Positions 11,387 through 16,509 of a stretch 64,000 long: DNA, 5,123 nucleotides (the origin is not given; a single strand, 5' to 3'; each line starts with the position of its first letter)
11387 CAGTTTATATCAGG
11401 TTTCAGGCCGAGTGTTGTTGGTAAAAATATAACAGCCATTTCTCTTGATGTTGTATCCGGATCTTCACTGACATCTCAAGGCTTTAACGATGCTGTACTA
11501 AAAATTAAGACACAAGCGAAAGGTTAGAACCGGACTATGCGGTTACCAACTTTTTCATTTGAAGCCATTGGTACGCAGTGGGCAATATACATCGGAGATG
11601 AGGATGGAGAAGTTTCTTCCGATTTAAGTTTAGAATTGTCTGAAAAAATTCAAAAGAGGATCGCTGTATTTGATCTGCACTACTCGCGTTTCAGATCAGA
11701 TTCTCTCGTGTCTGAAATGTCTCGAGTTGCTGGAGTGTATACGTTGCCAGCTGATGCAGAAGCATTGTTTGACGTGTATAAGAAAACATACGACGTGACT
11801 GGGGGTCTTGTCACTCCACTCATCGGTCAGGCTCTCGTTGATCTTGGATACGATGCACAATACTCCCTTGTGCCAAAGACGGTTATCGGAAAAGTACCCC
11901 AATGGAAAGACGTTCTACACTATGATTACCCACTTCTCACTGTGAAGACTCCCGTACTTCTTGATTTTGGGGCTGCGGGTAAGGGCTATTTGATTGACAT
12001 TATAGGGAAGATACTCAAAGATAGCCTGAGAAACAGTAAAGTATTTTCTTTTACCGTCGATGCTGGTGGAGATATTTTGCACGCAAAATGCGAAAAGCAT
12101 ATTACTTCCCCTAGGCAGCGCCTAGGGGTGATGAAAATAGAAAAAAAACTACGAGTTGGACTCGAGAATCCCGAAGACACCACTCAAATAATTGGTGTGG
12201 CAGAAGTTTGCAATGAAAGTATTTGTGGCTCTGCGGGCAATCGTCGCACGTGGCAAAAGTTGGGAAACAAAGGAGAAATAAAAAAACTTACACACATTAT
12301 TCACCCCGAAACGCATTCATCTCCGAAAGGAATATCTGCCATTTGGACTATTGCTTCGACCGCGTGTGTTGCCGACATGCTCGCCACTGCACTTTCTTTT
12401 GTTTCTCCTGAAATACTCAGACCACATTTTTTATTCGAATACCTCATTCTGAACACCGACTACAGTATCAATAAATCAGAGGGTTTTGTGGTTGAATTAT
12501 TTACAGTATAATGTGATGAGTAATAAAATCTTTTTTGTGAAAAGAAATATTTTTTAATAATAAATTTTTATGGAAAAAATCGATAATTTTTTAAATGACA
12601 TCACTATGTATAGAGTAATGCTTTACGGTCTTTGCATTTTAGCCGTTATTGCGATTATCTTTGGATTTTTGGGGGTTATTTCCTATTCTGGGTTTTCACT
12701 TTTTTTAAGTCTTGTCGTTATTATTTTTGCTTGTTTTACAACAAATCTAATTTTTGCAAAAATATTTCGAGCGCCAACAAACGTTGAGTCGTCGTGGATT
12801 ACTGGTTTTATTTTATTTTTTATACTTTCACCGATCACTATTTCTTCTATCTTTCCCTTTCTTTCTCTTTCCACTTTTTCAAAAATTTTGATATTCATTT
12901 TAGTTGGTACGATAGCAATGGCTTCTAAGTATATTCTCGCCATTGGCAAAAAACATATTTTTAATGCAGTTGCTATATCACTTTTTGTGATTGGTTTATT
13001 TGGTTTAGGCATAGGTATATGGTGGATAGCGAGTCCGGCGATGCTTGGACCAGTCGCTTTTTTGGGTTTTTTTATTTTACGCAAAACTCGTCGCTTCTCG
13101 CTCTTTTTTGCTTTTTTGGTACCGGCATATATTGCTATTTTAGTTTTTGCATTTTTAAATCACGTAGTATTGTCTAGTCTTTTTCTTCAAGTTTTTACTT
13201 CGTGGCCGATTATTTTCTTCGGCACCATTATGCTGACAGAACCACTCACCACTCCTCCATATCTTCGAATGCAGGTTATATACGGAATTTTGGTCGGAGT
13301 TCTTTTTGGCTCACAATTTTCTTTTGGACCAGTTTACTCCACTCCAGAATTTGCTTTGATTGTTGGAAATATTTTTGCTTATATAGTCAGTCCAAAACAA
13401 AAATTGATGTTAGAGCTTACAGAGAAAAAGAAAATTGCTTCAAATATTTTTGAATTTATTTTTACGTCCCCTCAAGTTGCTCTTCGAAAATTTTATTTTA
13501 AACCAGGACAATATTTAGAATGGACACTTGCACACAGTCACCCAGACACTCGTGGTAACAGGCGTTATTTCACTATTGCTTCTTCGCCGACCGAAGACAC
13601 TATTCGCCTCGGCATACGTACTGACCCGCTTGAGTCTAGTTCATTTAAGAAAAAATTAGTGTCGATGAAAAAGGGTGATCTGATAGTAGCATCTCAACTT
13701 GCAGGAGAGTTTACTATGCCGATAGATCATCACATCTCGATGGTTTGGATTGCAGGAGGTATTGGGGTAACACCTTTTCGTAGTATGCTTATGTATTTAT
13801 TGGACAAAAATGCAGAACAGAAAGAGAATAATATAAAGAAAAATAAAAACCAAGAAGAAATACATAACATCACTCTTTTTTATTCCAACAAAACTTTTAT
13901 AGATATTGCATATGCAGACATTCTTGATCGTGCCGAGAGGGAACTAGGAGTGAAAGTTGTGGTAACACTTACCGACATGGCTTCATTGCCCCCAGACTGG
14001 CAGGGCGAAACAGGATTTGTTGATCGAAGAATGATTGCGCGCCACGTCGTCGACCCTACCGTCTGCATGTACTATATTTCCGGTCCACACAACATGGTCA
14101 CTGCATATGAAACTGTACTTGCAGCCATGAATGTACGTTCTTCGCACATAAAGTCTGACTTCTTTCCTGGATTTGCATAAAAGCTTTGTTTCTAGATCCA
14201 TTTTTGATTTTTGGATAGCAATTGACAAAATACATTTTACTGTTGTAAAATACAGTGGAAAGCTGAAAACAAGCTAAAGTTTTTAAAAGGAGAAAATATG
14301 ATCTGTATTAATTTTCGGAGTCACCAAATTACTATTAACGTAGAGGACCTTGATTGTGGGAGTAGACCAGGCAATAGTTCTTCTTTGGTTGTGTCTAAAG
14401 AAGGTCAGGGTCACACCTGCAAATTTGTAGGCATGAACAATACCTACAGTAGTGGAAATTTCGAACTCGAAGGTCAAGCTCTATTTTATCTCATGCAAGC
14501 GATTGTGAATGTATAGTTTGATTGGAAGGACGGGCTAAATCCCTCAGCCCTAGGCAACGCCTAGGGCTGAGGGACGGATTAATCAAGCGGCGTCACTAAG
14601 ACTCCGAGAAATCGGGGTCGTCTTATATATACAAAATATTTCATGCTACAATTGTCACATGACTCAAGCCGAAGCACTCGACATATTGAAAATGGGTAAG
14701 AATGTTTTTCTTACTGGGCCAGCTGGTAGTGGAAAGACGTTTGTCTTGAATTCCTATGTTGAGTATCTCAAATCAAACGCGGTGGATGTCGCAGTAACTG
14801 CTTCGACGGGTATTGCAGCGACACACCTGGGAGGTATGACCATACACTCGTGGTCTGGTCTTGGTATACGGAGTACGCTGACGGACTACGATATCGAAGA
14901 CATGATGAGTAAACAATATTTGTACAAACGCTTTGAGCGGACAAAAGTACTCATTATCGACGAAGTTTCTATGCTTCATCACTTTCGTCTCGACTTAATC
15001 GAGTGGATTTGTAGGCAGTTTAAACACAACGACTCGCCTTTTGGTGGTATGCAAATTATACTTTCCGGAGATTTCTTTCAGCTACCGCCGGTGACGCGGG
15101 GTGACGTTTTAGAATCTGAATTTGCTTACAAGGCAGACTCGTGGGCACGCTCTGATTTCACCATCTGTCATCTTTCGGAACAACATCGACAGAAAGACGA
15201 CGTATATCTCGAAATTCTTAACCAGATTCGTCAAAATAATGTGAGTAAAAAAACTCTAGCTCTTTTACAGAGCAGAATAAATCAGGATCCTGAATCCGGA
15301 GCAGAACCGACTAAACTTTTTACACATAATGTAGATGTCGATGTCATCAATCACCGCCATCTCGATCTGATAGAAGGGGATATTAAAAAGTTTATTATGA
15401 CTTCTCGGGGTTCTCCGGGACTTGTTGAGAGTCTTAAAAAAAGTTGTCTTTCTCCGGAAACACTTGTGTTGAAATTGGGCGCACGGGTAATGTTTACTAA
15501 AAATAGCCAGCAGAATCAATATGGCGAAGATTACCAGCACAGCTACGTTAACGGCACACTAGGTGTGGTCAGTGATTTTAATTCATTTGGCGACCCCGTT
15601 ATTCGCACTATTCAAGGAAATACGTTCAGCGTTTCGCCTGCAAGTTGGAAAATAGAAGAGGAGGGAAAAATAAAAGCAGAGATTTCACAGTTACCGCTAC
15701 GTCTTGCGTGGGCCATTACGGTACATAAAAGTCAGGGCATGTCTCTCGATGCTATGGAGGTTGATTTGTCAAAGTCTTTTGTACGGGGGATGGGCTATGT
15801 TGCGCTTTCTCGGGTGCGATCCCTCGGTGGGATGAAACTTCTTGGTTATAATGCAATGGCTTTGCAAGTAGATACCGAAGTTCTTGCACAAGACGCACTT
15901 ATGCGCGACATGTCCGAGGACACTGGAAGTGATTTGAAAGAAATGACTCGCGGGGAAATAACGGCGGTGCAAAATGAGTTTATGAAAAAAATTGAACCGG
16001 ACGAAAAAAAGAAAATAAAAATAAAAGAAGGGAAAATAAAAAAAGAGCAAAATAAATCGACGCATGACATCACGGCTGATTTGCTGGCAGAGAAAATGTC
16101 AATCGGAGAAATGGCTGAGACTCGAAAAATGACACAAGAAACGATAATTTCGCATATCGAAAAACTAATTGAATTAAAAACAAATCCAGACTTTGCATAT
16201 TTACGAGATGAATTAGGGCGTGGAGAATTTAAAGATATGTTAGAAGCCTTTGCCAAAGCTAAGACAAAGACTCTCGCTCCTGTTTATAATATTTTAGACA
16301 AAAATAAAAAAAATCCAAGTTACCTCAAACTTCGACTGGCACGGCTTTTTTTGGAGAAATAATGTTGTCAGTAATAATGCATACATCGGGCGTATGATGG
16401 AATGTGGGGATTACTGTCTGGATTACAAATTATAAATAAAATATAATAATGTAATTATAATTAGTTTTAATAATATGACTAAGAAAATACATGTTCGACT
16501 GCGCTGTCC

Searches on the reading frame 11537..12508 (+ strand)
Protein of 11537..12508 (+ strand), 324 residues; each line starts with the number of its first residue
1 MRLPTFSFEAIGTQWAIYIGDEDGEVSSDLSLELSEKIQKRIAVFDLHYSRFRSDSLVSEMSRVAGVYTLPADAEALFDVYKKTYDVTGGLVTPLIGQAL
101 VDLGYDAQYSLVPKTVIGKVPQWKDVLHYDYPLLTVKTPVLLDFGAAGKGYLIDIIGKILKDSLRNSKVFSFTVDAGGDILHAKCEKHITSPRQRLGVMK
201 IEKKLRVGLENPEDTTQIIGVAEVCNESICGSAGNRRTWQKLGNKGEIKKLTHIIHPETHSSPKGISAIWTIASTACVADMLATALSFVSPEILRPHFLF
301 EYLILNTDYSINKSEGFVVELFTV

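Call 35: search_protein_families(library=pfam, proteins=[window:11537-12508:+], max_evalue=0.0001)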
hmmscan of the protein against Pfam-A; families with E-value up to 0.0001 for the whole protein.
window:11537-12508:+ (324 aa): 1 family
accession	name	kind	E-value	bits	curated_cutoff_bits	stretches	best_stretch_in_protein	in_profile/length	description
PF02424.20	ApbE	-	5e-26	92.2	25.6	1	12-292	2-249/266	ApbE family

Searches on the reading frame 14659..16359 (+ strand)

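Call 35: search_protein_families(library=pfam, proteins=[window:14659-16359:+], max_evalue=0.0001)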
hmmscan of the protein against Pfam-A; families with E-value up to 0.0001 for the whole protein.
window:14659-16359:+ (567 aa): 7 families
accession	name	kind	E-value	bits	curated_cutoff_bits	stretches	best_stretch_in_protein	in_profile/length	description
PF05970.20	PIF1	-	2.5e-35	122.5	25.9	1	11-181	20-192/223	PIF1-like helicase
PF13604.12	AAA_30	-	2e-18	67.3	27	1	3-203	6-180/191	AAA domain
PF13245.12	AAA_19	-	1.6e-14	54.6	25.1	1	3-146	1-133/134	AAA domain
PF14493.12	HTH_40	-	2.9e-11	44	27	1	468-561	1-88/89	Helix-turn-helix domain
PF13401.12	AAA_22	-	1.9e-08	35.1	27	1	15-137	7-122/130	AAA domain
PF21530.3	Pif1_2B_dom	-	7.9e-06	25.9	23.9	0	255-304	2-44/47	DNA helicase Pif1, 2B domain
PF00270.35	DEAD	-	2.1e-05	24.7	26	0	3-31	4-33/167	DEAD/DEAH box helicase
